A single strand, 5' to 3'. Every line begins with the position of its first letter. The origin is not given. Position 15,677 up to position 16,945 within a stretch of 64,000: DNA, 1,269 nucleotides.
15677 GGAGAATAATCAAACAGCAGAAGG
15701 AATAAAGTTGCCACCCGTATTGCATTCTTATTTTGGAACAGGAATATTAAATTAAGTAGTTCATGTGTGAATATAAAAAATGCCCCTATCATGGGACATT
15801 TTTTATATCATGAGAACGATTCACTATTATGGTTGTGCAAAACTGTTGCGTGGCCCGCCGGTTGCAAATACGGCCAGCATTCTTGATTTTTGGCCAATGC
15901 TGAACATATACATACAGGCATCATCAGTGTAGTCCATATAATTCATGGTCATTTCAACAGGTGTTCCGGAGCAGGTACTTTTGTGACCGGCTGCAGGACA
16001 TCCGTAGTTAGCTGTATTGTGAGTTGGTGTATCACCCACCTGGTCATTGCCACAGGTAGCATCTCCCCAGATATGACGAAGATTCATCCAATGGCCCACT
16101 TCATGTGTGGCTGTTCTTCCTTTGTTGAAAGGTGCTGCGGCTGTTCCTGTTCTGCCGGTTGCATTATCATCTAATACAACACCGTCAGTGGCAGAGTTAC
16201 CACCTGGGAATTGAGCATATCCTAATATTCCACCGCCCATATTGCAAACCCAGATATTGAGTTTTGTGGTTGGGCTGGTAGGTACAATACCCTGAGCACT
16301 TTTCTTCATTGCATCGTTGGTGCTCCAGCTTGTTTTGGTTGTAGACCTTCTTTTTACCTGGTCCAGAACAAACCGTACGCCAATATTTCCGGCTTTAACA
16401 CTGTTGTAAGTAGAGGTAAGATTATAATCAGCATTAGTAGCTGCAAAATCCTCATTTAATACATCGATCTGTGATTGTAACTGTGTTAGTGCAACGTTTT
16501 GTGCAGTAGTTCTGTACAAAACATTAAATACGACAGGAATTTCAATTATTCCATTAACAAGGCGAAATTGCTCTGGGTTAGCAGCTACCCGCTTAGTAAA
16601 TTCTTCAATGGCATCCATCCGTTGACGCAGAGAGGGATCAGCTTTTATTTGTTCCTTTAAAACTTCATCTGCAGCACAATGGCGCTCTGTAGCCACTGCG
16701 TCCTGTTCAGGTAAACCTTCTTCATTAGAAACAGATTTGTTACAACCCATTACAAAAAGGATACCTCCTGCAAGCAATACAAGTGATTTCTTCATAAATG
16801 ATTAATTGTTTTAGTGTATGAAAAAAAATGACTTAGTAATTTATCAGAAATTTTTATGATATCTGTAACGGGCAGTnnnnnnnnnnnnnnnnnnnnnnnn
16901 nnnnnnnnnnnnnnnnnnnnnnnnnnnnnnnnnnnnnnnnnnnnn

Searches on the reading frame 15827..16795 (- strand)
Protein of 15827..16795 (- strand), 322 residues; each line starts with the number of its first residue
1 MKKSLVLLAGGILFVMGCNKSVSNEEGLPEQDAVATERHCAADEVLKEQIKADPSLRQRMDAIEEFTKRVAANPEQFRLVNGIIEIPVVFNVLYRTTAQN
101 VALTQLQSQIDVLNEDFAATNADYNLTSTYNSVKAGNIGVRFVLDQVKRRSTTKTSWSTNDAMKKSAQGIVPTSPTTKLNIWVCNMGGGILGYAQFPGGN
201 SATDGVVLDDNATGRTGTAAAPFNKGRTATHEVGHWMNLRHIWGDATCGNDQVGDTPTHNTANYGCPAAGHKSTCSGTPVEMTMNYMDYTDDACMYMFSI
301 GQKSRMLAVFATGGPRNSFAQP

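Call 89: search_protein_families(library=pfam, proteins=[window:15827-16795:-], max_evalue=0.00001)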
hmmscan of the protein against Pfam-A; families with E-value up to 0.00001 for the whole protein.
window:15827-16795:- (322 aa): 1 family
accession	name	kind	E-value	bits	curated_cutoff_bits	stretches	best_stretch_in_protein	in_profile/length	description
PF05572.19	Peptidase_M43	-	9.3e-13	48.8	23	1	223-310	66-151/152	Pregnancy-associated plasma protein-A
